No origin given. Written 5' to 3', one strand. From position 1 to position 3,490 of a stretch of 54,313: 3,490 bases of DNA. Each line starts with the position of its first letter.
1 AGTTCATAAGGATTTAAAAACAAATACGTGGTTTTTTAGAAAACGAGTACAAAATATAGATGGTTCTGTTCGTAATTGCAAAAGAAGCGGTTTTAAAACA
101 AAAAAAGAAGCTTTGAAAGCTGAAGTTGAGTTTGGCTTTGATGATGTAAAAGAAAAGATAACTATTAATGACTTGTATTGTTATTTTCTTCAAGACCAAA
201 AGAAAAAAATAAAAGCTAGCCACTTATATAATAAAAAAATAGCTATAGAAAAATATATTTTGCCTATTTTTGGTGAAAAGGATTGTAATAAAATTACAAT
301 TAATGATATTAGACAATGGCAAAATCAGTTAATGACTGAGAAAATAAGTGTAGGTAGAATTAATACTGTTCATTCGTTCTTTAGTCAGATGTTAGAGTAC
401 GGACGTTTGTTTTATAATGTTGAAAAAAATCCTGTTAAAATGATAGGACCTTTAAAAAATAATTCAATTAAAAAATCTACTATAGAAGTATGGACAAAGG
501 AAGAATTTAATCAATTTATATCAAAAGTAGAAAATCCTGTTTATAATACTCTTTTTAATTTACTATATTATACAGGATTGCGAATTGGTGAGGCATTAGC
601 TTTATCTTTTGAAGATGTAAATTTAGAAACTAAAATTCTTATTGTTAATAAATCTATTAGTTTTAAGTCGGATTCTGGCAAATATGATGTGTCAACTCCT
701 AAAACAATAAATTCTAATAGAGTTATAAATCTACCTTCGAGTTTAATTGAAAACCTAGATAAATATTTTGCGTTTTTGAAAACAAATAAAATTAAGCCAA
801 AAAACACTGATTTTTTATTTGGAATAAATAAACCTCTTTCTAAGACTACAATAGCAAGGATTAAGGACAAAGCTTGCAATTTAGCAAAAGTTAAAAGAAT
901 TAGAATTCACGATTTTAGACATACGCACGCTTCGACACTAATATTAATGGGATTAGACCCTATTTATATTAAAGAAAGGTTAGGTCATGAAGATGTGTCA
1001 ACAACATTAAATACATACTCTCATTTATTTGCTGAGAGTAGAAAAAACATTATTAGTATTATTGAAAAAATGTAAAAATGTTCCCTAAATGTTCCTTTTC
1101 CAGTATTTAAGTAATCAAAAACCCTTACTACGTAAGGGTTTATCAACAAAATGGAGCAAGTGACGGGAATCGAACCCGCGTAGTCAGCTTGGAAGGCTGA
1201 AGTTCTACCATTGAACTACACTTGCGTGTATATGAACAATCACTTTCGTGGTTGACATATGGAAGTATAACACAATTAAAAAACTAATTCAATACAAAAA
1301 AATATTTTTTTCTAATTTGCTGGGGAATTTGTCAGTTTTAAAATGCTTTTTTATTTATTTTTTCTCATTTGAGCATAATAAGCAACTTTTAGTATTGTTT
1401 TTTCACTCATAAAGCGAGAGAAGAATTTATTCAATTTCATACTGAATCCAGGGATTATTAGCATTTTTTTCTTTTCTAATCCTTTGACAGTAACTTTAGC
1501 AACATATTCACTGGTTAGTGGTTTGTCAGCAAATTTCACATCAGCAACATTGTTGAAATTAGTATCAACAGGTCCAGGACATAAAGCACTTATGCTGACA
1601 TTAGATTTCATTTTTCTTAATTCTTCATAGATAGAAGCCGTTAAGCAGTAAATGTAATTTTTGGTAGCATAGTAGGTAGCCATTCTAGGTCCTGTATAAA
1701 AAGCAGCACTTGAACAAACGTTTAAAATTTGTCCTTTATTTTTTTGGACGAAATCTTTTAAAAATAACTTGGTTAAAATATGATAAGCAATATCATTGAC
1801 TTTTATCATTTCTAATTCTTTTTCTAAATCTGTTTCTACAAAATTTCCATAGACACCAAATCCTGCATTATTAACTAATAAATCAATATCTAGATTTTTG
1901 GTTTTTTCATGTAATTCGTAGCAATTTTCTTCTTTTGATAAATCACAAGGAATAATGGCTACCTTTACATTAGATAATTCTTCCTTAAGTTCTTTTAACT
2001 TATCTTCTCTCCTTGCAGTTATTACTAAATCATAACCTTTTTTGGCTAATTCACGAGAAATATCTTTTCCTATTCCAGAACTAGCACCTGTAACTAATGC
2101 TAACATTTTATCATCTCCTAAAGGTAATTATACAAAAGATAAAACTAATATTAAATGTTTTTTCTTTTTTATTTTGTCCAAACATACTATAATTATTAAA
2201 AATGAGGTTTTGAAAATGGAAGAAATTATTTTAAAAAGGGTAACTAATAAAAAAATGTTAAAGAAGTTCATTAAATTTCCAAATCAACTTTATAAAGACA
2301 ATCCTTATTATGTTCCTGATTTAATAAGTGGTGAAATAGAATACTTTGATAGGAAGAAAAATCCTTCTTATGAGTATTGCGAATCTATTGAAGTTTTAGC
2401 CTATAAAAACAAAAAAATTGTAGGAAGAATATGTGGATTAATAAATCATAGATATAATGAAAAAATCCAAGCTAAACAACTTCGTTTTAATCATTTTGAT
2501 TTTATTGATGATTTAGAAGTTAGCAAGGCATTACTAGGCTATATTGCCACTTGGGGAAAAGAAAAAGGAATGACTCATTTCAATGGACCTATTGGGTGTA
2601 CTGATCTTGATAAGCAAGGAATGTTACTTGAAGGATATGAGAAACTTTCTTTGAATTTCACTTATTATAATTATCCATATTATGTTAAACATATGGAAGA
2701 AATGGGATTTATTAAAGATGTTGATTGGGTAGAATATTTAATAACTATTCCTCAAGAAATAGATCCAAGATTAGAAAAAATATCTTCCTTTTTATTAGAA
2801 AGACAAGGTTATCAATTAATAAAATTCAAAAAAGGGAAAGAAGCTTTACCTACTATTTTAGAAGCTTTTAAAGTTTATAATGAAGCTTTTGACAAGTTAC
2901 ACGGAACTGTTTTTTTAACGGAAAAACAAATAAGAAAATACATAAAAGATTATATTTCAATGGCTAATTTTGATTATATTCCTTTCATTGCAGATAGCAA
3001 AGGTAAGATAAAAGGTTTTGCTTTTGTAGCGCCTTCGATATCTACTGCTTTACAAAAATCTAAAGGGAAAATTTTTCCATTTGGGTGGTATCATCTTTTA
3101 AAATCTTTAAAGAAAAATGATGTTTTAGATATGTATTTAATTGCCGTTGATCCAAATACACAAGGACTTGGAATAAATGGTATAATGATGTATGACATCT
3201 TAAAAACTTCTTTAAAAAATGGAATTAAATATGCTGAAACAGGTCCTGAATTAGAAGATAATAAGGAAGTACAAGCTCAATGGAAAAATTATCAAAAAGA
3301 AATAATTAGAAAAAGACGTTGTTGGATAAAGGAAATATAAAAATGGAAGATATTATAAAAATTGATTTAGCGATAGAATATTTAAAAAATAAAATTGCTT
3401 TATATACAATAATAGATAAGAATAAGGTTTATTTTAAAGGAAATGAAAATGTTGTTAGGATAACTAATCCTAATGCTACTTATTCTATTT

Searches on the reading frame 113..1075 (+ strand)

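Call 7: search_protein_families(library=pfam, proteins=[window:113-1075:+], max_evalue=0.001)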
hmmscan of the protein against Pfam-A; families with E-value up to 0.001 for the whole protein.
window:113-1075:+ (320 aa): 2 families
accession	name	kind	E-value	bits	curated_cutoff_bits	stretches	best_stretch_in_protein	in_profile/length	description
PF00589.27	Phage_integrase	-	5.2e-24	85.4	27.1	1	128-307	4-170/172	Phage integrase family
PF14659.12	Phage_int_SAM_3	-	5.2e-11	43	22.6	1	17-74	1-58/58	Phage integrase, N-terminal SAM-like domain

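Call 10: search_protein_families(library=padloc, proteins=[window:113-1075:+], max_evalue=0.01)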
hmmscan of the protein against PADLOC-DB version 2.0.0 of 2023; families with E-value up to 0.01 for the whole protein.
window:113-1075:+ (320 aa): 0 families

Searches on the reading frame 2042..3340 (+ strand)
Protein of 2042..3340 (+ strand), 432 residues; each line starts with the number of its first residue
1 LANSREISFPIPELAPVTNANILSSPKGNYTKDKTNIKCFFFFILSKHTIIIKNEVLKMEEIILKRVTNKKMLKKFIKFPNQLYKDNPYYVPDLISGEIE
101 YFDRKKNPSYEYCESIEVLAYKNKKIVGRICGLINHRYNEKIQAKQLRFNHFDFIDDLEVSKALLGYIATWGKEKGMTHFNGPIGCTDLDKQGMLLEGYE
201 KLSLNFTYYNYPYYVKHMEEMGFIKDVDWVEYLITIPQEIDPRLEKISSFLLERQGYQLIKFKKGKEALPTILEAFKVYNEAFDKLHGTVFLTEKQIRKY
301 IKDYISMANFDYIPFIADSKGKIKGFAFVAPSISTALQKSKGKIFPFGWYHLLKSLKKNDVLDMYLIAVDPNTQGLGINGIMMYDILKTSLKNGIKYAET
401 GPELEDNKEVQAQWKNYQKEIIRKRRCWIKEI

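Call 7: search_protein_families(library=pfam, proteins=[window:2042-3340:+], max_evalue=0.001)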
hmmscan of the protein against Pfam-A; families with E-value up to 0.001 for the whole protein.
window:2042-3340:+ (432 aa): 1 family
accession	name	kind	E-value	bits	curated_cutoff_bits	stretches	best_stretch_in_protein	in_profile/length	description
PF00583.31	Acetyltransf_1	-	0.00093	19.9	20.7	0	311-397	32-95/116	Acetyltransferase (GNAT) family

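Call 10: search_protein_families(library=padloc, proteins=[window:2042-3340:+], max_evalue=0.01)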
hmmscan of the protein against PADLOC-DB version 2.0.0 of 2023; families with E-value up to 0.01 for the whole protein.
window:2042-3340:+ (432 aa): 0 families
